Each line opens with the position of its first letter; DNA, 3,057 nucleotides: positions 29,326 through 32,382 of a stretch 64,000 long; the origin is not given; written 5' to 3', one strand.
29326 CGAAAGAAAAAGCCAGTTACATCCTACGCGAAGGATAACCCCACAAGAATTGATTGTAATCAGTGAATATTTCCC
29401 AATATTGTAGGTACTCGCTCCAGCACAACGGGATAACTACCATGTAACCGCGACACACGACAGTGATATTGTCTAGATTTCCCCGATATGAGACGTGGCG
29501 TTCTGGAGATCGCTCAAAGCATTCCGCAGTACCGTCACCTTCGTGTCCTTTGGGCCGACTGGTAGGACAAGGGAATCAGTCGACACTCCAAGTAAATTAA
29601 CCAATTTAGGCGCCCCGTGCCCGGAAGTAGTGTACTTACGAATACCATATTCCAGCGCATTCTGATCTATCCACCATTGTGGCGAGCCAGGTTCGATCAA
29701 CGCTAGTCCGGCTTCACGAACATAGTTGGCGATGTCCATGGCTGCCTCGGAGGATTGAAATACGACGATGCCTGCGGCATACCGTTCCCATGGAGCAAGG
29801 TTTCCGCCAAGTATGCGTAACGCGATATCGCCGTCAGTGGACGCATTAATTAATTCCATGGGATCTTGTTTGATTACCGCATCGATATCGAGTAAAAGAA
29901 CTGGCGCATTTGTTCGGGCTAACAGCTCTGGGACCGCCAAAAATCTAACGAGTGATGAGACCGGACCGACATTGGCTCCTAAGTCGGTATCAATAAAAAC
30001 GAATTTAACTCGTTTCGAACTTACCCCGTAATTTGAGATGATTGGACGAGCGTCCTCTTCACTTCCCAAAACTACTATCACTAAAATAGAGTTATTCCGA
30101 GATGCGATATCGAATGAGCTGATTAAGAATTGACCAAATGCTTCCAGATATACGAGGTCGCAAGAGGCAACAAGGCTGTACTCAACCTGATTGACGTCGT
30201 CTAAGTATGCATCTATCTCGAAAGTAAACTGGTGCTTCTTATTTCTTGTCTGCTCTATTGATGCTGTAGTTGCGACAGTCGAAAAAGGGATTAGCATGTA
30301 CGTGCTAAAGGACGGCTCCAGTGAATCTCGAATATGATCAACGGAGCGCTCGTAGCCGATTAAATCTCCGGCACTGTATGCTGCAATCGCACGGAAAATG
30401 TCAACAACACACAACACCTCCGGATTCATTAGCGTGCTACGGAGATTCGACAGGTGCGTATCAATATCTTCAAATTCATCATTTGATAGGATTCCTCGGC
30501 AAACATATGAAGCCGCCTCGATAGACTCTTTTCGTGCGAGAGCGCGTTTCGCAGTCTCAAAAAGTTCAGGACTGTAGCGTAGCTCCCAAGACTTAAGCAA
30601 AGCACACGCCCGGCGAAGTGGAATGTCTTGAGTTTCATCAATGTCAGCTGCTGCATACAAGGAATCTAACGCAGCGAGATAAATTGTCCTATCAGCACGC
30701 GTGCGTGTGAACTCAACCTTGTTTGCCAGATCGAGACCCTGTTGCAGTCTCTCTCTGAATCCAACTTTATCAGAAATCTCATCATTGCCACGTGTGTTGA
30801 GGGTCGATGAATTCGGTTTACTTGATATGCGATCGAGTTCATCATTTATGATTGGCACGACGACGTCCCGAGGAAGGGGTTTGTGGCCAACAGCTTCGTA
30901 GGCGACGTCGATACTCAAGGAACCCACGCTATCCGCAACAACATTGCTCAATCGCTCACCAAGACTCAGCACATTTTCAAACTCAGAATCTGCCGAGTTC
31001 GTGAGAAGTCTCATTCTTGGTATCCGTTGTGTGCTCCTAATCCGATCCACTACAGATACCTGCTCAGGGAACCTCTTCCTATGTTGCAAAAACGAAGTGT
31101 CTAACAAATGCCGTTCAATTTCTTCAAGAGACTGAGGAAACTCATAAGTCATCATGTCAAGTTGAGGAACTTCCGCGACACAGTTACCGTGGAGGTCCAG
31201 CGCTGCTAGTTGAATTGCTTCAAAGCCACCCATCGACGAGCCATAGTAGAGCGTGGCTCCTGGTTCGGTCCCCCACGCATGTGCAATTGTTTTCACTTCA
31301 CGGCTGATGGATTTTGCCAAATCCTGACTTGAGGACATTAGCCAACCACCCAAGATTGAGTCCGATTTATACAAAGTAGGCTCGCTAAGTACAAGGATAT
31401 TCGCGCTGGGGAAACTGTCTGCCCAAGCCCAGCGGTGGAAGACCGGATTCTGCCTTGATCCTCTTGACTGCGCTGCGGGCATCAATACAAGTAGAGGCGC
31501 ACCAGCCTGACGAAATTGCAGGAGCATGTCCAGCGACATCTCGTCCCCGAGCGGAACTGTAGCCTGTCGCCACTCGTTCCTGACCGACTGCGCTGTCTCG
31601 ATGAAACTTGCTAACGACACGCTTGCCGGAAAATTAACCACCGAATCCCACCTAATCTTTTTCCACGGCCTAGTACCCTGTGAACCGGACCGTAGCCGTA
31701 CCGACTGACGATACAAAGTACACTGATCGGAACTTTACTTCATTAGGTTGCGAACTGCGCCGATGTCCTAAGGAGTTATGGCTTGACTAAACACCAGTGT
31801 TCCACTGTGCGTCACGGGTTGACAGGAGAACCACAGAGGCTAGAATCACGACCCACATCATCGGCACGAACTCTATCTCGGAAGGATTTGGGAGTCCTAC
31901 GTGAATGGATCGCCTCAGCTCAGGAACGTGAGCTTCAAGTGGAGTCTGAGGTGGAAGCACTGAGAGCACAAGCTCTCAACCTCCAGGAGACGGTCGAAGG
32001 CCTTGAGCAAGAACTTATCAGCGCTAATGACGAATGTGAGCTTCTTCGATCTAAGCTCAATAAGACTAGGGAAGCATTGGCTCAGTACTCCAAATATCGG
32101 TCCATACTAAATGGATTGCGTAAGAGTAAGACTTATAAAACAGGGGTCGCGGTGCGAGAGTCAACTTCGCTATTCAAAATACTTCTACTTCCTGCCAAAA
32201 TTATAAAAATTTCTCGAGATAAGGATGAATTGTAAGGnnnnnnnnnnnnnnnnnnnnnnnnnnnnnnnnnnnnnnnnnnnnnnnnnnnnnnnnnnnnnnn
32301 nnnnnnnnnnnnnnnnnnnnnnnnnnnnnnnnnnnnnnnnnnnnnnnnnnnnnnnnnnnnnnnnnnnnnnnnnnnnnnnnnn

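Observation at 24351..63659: A ~40-kb ABC-exporter-dependent wall glycopolymer locus built around acetamido-uronic acids, with mostly uncharacterised enzymes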

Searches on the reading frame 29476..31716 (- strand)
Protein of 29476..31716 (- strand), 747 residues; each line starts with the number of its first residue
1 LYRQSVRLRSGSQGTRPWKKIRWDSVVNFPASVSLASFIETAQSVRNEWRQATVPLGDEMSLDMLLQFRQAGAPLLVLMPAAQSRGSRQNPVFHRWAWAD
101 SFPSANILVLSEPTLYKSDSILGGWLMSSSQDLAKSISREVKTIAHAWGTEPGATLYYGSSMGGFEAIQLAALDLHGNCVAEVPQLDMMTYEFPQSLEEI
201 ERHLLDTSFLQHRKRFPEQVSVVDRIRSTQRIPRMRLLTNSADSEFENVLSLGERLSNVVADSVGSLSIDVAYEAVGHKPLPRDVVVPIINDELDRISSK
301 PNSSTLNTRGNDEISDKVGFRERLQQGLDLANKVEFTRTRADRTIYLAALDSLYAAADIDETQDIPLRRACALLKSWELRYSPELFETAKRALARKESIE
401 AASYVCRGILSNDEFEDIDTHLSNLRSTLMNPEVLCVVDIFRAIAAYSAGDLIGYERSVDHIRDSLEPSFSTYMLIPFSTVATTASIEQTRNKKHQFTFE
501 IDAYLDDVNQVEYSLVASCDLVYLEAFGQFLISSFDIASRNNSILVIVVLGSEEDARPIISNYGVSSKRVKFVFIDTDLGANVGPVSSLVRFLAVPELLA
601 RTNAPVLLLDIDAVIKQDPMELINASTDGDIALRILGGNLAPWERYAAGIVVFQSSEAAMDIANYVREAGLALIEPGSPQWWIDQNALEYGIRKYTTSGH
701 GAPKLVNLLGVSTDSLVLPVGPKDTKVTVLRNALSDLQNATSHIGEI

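Call 3: search_protein_families(library=pfam, proteins=[window:29476-31716:-], max_evalue=0.01)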
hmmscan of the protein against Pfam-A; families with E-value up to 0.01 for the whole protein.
window:29476-31716:- (747 aa): 0 families

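Call 7: search_protein_families(library=ncbifam, proteins=[window:29476-31716:-], max_evalue=0.001)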
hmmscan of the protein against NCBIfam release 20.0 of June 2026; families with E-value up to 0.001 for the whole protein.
window:29476-31716:- (747 aa): 0 families

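Call 44: search_solved_structures(query=window:29476-31716:-, max_evalue=1)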
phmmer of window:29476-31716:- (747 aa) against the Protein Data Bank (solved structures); distinct sequences matched with E-value up to 1: 0.
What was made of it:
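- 29473..31716 (-): 747-aa fusion: N-terminal Asp2-like/S9 alpha/beta-hydrolase domain (~55-295) plus an unknown C-terminal domain (~325-740). No PDB sequence hit (call 44).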

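Call 49: search_protein_families(library=pfam, proteins=[window:29476-31716:-], max_evalue=5)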
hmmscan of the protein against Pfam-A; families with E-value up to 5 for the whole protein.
window:29476-31716:- (747 aa): 1 family
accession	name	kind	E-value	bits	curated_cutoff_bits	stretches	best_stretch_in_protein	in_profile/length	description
PF03407.22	Nucleotid_trans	-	0.027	14.9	22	1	599-691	62-151/208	Nucleotide-diphospho-sugar transferase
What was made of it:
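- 29473..31716 (-): The C-half has only a weak Nucleotid_trans hit, E=0.027 (call 49).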

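Call 70: search_protein_representatives(protein=window:29476-31716:-)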
Query: 747 residues. Proteins with E-value up to 0.001 (for the whole library): 1019; up to 1e-10: 250; up to 1e-30: 39. The best 150 are listed.
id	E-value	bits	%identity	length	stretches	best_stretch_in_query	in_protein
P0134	1.5e-151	522.7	40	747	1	54-738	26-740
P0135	4.7e-121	421.9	37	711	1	60-737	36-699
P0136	6.5e-114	398.3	33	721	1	62-734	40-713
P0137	2.8e-108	379.7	33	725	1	60-735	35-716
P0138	1.7e-101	357.3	31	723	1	30-739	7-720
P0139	2.3e-99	350.2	30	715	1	30-737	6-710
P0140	7.1e-98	345.3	32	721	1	62-735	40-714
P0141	1.4e-96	341.0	29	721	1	55-738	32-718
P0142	1.7e-96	340.7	30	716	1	61-735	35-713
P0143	9.3e-96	338.3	33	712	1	63-736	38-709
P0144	1.5e-93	331.0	33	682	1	65-737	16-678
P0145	2.7e-93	330.1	32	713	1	29-738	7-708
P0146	1.6e-86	307.7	31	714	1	57-736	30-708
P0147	1.5e-61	225.2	33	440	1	332-735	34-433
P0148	1.5e-58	215.3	27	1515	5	60-223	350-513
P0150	6.6e-55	203.3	30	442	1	319-735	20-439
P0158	5.1e-39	150.7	29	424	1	325-741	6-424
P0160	1.5e-37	145.9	37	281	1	54-292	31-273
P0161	1.6e-36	142.5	30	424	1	336-734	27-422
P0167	3.5e-32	128.1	35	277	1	61-290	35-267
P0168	4.3e-32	127.9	34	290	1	47-295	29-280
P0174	6.5e-30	120.6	32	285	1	52-293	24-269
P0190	4.4e-27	111.3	32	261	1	61-290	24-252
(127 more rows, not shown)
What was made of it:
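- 29473..31716 (-): The two halves also occur as separate proteins (call 70).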

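Call 71: search_protein_families(library=pfam, proteins=[P0160, P0167, P0168, P0174, P0190, P0147, P0150, P0158, P0161, P0148], max_evalue=0.01)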
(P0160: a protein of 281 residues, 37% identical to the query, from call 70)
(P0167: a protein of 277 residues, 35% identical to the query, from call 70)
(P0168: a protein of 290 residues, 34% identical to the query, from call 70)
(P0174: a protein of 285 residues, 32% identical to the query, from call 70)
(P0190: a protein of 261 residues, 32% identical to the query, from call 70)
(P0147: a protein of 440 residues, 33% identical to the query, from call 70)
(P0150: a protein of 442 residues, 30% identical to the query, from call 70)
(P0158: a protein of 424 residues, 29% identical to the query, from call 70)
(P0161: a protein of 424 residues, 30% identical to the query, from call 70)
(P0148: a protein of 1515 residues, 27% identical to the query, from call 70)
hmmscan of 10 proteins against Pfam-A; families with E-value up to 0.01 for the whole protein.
P0160 (281 aa): 1 family
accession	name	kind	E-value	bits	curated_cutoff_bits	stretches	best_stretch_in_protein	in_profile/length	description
PF16929.11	Asp2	-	0.0026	17.3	28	1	99-158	321-378/504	Accessory Sec system GspB-transporter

P0167 (277 aa): 0 families

P0168 (290 aa): 3 families
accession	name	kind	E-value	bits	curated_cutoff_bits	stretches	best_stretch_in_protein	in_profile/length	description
PF00326.27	Peptidase_S9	-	8.9e-05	22.5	22.6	1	119-265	48-189/213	Prolyl oligopeptidase family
PF00756.26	Esterase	-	0.0003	21.1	22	1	125-159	105-139/251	Putative esterase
PF16929.11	Asp2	-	0.0004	20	28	1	103-181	322-397/504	Accessory Sec system GspB-transporter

P0174 (285 aa): 0 families

P0190 (261 aa): 1 family
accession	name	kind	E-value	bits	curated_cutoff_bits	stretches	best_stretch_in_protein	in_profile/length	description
PF12146.15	Hydrolase_4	-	0.0029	17.4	27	1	83-153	43-115/239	Serine aminopeptidase, S33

P0147 (440 aa): 0 families

P0150 (442 aa): 0 families

P0158 (424 aa): 0 families

P0161 (424 aa): 0 families

P0148 (1515 aa): 9 families
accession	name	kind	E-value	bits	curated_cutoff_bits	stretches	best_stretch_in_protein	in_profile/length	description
PF00326.27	Peptidase_S9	-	4.1e-16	59.6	22.6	1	1017-1119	40-142/213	Prolyl oligopeptidase family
PF07859.19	Abhydrolase_3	-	1.5e-10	41.6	25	0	1339-1385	51-96/210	alpha/beta hydrolase fold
PF16929.11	Asp2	-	3.1e-09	36.9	28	0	1301-1382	298-373/504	Accessory Sec system GspB-transporter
PF20434.5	BD-FAE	-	4.2e-08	33.4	26.8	0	1339-1383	69-112/215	BD-FAE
PF00756.26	Esterase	-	2.6e-05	24.6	22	0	423-479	95-150/251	Putative esterase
PF01557.24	FAA_hydrolase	-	0.00028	21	23.9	0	1344-1388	158-200/214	Fumarylacetoacetate (FAA) hydrolase C-terminal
PF08541.16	ACP_syn_III_C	-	0.0021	18.6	26.6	0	426-466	19-59/90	3-Oxoacyl-[acyl-carrier-protein (ACP)] synthase III C terminal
PF21160.3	PrkC-like_PASTA-like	-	0.0033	18.2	27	0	1211-1267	11-64/74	Serine/threonine protein kinase-like, C-terminal PASTA-like domain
PF12697.13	Abhydrolase_6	-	0.0072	17.4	26.3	0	417-524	39-134/217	Alpha/beta hydrolase family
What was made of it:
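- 29473..31716 (-): Relatives of the N-half hit Asp2, Peptidase_S9 and Esterase (call 71).
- There are weak Asp2 hits in relatives of the 747-aa N-domain (call 71).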

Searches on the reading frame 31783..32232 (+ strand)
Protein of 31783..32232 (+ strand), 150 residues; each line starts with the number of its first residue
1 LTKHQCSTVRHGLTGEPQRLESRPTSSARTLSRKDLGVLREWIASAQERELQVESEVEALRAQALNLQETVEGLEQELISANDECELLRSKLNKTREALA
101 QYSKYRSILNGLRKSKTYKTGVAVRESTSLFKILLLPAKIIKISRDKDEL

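Call 3: search_protein_families(library=pfam, proteins=[window:31783-32232:+], max_evalue=0.01)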
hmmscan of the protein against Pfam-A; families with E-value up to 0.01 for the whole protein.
window:31783-32232:+ (150 aa): 10 families
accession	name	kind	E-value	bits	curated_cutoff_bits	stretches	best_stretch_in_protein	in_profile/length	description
PF24362.2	DUF7518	-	0.0039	18.3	27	1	57-98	2-43/104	Family of unknown function (DUF7518)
PF08614.16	ATG16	-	0.0041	17.8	33.7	1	30-110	71-136/200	Autophagy protein 16 (ATG16)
PF00261.25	Tropomyosin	-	0.0043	17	38.6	1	36-107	8-79/242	Tropomyosin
PF12795.12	MscS_porin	-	0.0045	17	34.4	1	48-112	142-206/238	Mechanosensitive ion channel porin domain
PF05859.17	Mis12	-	0.005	17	25.7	1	39-129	93-179/231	Mis12 protein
PF25450.1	Rab11-FIP3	-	0.0053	17.5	31.9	1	43-102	56-115/125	Rab11-FIP3-like domain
PF09762.14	CCDC93_CC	-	0.0062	16.1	30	1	46-114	127-195/429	CCDC93 coiled-coil domain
PF05659.16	RPW8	-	0.0079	16.3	30.4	0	36-116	13-95/139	Arabidopsis broad-spectrum mildew resistance protein RPW8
PF13863.11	DUF4200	-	0.009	16.8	29.7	0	73-111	77-115/119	Domain of unknown function (DUF4200)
PF09789.14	CC149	-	0.0098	15.7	30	0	20-100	35-113/316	Coiled-coil domain-containing protein 149-A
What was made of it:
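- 31783..32235 (+): 150-aa coiled-coil protein, 2 nt upstream of the 1099-aa GT. Only sub-threshold coiled-coil family hits (call 3).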

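Call 7: search_protein_families(library=ncbifam, proteins=[window:31783-32232:+], max_evalue=0.001)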
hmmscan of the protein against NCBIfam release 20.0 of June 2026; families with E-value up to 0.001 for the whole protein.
window:31783-32232:+ (150 aa): 0 families
